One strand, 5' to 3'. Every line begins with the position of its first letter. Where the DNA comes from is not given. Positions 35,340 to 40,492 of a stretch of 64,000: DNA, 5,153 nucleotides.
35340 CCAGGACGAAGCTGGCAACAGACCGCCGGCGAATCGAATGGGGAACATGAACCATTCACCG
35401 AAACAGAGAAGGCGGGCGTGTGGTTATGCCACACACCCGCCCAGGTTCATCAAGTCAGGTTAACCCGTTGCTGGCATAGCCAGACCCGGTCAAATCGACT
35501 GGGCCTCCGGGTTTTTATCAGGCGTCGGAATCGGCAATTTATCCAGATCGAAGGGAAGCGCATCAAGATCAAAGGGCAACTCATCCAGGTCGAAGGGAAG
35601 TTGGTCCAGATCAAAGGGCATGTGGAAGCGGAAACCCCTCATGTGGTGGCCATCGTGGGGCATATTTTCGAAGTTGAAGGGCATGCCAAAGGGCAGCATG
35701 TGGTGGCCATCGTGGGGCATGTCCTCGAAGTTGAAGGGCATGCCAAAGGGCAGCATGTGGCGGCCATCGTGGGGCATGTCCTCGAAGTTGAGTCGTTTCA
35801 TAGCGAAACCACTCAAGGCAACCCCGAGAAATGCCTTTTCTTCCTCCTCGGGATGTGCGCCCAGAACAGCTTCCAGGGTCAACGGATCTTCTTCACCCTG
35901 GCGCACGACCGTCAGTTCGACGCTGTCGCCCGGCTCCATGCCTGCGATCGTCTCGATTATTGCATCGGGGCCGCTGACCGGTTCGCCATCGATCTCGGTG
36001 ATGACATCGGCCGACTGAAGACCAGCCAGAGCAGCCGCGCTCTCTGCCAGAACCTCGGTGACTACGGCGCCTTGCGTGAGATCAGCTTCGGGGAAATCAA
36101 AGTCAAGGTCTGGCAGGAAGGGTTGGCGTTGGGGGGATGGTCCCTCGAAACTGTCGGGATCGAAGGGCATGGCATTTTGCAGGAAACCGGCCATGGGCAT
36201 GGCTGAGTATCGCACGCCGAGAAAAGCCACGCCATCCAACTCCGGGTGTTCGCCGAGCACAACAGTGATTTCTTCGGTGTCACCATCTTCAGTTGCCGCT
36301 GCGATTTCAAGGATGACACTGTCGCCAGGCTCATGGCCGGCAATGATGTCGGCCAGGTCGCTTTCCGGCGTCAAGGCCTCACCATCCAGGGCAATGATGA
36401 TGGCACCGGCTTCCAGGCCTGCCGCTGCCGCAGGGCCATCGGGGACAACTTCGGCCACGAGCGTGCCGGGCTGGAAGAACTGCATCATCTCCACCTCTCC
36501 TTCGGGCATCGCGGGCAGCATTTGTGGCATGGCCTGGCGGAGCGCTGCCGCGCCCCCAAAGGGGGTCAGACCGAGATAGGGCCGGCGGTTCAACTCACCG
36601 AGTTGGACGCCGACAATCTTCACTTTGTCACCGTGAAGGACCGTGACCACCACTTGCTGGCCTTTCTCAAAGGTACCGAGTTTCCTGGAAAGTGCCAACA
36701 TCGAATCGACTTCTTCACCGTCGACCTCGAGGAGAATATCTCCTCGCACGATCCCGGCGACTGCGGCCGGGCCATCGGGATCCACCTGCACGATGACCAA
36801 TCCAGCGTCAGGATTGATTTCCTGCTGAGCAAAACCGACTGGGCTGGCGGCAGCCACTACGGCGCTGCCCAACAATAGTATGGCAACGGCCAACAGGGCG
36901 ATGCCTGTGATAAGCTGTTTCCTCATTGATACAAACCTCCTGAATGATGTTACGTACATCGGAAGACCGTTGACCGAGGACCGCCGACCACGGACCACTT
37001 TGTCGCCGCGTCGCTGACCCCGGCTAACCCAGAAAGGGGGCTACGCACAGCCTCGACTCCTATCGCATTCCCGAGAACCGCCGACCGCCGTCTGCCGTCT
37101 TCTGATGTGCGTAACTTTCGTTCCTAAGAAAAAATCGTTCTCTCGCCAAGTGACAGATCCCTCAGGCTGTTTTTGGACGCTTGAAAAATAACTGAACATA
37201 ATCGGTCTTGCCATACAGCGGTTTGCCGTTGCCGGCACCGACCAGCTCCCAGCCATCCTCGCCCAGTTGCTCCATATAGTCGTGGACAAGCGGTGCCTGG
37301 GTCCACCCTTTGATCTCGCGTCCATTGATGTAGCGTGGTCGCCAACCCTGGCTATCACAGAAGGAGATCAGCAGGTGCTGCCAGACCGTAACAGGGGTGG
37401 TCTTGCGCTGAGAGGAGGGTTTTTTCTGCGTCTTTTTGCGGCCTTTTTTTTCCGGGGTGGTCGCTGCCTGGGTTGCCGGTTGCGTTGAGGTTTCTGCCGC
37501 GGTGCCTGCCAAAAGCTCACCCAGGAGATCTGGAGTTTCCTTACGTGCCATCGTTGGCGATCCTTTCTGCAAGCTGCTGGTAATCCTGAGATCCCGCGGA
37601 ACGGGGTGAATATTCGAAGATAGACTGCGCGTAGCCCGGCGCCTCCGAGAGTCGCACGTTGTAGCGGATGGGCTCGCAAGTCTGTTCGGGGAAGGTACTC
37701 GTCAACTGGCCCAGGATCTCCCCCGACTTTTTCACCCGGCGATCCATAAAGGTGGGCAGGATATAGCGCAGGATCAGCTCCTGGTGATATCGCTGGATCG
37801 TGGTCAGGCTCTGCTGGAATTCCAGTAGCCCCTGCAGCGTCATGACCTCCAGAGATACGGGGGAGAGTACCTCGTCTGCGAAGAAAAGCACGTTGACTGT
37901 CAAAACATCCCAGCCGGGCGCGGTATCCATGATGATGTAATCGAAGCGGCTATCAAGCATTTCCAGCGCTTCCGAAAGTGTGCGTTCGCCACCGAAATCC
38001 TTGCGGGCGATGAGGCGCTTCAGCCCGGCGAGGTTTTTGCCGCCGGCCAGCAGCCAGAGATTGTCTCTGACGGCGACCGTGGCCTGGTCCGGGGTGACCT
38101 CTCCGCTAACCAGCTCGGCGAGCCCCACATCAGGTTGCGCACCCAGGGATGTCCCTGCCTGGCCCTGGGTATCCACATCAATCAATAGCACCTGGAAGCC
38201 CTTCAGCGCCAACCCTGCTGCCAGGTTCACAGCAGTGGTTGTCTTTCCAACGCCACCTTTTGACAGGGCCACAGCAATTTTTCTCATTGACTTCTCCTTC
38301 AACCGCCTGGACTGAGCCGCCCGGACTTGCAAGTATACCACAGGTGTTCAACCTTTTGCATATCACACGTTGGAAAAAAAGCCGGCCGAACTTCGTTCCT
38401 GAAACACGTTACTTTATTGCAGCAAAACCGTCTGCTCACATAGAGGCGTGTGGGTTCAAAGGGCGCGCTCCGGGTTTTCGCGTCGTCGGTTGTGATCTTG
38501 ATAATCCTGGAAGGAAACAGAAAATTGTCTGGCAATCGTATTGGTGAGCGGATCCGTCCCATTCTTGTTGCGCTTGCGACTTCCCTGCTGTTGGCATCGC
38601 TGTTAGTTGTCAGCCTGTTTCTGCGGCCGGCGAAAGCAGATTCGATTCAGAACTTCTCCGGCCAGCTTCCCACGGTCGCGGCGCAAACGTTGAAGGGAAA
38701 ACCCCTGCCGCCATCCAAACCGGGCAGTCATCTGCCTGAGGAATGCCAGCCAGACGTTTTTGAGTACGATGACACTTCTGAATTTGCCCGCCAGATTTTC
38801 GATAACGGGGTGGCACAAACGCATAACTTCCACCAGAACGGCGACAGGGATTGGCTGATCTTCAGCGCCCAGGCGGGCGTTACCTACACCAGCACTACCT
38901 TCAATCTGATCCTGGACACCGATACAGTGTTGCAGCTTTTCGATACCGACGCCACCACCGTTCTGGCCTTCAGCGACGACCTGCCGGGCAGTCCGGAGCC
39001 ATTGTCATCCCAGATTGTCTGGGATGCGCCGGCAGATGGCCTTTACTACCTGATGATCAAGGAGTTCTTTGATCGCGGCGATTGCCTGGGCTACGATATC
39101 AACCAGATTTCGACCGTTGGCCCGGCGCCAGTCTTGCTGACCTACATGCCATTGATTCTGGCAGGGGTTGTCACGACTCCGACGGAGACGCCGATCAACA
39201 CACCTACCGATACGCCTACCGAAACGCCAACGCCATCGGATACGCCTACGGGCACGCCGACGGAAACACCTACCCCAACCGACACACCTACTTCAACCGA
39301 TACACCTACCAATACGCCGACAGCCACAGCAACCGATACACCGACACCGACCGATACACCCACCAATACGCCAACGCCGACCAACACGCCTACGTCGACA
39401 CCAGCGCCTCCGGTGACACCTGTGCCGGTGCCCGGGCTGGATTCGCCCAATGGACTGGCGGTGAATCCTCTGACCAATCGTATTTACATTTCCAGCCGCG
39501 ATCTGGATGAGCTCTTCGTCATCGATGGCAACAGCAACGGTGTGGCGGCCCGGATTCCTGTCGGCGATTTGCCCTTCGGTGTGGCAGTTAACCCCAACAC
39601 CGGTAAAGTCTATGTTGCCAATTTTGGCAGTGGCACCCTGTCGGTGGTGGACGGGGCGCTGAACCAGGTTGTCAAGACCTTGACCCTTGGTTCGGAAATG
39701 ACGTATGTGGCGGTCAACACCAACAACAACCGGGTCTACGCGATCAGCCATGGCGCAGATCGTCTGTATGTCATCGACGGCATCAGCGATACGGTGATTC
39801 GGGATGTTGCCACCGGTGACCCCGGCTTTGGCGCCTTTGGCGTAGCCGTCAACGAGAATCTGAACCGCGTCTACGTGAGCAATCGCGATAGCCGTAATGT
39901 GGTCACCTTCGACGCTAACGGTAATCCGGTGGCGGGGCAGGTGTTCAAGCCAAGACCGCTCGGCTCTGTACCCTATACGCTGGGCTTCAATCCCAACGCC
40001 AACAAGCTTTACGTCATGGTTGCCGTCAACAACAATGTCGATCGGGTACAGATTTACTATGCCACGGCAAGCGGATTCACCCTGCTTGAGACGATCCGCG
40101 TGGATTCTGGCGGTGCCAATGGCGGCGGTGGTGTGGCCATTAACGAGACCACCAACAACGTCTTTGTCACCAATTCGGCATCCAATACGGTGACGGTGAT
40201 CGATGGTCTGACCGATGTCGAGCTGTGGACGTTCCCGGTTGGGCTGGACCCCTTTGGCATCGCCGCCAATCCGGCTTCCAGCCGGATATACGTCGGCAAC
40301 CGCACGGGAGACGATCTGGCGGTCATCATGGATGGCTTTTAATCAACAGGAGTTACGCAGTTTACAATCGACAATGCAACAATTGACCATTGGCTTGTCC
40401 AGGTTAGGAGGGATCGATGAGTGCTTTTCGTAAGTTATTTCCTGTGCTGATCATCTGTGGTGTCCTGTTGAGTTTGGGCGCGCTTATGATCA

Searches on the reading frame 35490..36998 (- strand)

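Call 57: search_protein_families(library=pfam, proteins=[window:35490-36998:-], max_evalue=0.00001)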
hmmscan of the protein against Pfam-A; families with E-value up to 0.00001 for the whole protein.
window:35490-36998:- (502 aa): 4 families
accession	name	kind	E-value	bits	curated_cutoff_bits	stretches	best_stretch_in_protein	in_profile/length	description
PF13180.12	PDZ_2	-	1.4e-36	125.1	27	3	64-132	11-79/80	PDZ domain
PF17820.7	PDZ_6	-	2.1e-31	107.9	27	3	68-107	1-40/54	PDZ domain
PF00595.29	PDZ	-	1e-23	83.9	23.2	2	53-120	11-80/81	PDZ domain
PF14685.13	PDZ_Tricorn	-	2.9e-09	37.2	25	0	188-245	31-87/88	Tricorn protease PDZ domain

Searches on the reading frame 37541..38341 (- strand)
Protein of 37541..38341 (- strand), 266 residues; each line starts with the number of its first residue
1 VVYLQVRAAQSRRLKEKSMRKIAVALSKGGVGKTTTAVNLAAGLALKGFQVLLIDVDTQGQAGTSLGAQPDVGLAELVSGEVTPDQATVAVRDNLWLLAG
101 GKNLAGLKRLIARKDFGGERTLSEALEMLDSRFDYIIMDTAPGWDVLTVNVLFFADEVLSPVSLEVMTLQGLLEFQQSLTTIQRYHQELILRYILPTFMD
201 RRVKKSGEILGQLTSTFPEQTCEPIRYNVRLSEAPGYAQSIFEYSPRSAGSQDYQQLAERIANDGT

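Call 57: search_protein_families(library=pfam, proteins=[window:37541-38341:-], max_evalue=0.00001)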
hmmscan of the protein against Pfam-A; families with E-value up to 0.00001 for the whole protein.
window:37541-38341:- (266 aa): 6 families
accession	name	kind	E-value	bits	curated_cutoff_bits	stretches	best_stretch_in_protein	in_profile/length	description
PF13614.12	AAA_31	-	6.7e-36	124.3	27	1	19-186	1-171/177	AAA domain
PF01656.29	CbiA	-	2.7e-16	60.1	25.4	1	22-239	1-123/125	CobQ/CobB/MinD/ParA nucleotide binding domain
PF10609.15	ParA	-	3.5e-10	40.2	27.1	1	20-62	4-46/246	NUBPL iron-transfer P-loop NTPase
PF09140.17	MipZ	-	3.5e-09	36.8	20.7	0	22-61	3-42/262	ATPase MipZ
PF00142.24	Fer4_NifH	-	1.3e-07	31.8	25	0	21-60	2-40/271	4Fe-4S iron sulfur cluster binding proteins, NifH/frxC family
PF06564.18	CBP_BcsQ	-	5.2e-06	26.6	21.3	0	19-168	1-151/234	Cellulose biosynthesis protein BcsQ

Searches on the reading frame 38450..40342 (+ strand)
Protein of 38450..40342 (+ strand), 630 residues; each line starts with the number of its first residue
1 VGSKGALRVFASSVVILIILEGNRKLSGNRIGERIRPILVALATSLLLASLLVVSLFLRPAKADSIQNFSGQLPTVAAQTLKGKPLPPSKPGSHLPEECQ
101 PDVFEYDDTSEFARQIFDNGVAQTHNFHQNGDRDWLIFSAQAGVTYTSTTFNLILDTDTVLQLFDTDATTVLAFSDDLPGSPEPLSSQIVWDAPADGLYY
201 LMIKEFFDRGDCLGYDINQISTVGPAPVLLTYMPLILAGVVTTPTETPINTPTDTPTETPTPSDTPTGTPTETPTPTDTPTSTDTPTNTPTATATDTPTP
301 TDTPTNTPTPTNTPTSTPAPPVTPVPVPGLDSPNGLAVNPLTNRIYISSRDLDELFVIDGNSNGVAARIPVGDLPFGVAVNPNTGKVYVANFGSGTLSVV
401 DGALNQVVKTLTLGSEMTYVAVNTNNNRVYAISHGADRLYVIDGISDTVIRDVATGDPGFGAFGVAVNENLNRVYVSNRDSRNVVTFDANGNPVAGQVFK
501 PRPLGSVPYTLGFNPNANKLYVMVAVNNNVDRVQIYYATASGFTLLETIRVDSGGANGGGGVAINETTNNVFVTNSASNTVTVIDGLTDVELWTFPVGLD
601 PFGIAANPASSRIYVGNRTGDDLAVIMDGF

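Call 57: search_protein_families(library=pfam, proteins=[window:38450-40342:+], max_evalue=0.00001)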
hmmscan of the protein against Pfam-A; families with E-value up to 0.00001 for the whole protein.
window:38450-40342:+ (630 aa): 2 families
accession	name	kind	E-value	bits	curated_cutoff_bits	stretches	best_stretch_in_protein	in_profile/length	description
PF10282.15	Lactonase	-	9.3e-07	28.8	21.7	0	503-625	188-317/344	Lactonase, 7-bladed beta-propeller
PF01436.27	NHL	-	3.5e-06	27.2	20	0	377-399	6-27/28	NHL repeat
